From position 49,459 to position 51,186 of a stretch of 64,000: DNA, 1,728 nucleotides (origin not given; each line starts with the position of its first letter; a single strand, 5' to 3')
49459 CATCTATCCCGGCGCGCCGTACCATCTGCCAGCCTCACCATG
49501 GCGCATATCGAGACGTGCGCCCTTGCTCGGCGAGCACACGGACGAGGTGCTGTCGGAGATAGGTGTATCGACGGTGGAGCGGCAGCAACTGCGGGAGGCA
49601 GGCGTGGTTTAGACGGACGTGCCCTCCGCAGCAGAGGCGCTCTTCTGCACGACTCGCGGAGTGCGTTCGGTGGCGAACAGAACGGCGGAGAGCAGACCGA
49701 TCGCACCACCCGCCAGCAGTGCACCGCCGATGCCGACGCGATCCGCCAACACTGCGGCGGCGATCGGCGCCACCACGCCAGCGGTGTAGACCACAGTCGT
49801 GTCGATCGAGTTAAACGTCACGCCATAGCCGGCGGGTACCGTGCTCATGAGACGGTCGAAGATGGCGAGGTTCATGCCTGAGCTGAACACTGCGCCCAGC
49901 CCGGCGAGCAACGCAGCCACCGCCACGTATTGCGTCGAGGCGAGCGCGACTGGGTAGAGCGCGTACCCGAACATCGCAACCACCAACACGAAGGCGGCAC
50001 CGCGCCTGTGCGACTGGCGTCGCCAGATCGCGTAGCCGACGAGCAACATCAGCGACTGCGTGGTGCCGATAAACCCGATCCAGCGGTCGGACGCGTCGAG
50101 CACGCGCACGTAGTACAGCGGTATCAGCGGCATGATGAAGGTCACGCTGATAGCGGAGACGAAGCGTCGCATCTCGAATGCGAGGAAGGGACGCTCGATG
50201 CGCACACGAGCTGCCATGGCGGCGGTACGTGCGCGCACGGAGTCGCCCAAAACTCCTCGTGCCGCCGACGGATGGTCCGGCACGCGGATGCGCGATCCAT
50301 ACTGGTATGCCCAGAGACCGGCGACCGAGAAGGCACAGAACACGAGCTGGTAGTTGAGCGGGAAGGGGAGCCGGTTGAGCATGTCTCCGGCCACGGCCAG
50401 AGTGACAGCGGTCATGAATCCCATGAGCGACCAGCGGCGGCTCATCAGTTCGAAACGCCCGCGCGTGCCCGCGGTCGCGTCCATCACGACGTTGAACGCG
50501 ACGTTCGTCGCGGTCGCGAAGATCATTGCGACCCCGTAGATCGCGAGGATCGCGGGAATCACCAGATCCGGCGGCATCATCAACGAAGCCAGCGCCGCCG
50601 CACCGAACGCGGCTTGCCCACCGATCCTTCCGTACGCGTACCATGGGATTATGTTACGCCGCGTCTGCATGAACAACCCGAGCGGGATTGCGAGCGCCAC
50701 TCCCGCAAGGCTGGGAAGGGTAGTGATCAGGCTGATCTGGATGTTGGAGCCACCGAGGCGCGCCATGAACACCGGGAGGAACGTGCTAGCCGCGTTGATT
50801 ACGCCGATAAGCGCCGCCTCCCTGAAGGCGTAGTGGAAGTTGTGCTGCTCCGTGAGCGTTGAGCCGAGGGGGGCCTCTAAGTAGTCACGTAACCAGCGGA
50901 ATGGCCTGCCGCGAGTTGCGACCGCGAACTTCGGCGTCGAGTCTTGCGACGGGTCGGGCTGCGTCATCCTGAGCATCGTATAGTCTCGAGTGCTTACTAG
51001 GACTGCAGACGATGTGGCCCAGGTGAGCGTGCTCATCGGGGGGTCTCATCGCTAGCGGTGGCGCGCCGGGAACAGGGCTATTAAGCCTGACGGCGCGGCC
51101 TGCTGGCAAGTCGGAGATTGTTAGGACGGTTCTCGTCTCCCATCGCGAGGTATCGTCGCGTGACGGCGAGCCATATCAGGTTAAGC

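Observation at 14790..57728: Unusual density of disrupted or fragmentary genes in one 64-kb window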

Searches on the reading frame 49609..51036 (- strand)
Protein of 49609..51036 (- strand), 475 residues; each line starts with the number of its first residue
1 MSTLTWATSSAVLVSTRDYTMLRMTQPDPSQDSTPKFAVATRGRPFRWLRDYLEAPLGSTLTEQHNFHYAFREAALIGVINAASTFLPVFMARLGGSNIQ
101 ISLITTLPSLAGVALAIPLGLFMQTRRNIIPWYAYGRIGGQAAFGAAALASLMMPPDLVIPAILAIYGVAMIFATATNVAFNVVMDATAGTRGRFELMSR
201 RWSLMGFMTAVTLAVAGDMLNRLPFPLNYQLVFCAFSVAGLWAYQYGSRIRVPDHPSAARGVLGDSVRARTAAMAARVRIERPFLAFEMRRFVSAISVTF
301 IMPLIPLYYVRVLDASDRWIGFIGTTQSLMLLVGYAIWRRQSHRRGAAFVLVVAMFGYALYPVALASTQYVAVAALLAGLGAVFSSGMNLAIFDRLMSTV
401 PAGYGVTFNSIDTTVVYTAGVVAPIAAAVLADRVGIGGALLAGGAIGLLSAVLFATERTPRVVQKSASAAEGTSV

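Call 9: find_encoding_contigs(protein=window:49609-51036:-, flank=10000, max_places=10)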
Protein window:49609-51036:- (475 aa): 23 contigs read that carry it; 10 places shown.
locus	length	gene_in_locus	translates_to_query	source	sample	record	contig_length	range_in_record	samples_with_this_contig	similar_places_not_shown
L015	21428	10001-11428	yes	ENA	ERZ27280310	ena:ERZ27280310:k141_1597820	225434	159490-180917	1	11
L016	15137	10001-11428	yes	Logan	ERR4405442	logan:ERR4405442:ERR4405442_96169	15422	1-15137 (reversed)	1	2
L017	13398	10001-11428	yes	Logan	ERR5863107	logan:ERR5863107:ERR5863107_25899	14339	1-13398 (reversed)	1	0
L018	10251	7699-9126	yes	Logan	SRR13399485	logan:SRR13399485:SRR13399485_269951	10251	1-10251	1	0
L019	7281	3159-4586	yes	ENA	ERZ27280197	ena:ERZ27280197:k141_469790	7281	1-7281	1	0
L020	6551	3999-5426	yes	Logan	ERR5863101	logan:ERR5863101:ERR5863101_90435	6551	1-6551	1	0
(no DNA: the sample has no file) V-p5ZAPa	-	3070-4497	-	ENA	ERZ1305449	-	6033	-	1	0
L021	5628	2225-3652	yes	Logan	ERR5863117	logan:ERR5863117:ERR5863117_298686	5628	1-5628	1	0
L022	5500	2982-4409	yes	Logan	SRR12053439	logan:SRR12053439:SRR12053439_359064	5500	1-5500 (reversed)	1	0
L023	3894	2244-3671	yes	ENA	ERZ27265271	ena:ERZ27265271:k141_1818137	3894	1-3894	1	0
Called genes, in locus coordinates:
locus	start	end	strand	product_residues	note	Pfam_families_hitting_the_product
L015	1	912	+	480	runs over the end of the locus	PF14691:Fer4_20, PF00070:Pyr_redox (weak), PF00890:FAD_binding_2 (weak), PF01266:DAO, PF07992:Pyr_redox_2, PF12831:FAD_oxidored, PF13450:NAD_binding_8, PF01593:Amino_oxidase, +2 more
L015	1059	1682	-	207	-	PF02545:Maf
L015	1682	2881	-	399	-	PF05958:tRNA_U5-meth_tr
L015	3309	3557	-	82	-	-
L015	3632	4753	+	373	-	PF05343:Peptidase_M42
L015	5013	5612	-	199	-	-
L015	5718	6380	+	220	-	PF01325:Fe_dep_repress, PF02742:Fe_dep_repr_C, PF04023:FeoA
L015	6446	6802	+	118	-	PF05656:DUF805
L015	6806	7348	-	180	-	PF00857:Isochorismatase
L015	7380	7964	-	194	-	PF00881:Nitroreductase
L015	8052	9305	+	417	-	PF00266:Aminotran_5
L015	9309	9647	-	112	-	-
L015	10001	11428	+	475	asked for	PF07690:MFS_1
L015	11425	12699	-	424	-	PF02515:CoA_transf_3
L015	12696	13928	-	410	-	PF02515:CoA_transf_3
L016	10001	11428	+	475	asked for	PF07690:MFS_1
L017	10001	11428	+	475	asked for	PF07690:MFS_1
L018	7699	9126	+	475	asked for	PF07690:MFS_1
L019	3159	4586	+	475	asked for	PF07690:MFS_1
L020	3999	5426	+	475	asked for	PF07690:MFS_1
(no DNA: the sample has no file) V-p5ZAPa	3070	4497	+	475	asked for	PF07690:MFS_1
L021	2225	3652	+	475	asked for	PF07690:MFS_1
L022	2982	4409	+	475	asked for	PF07690:MFS_1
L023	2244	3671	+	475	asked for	PF07690:MFS_1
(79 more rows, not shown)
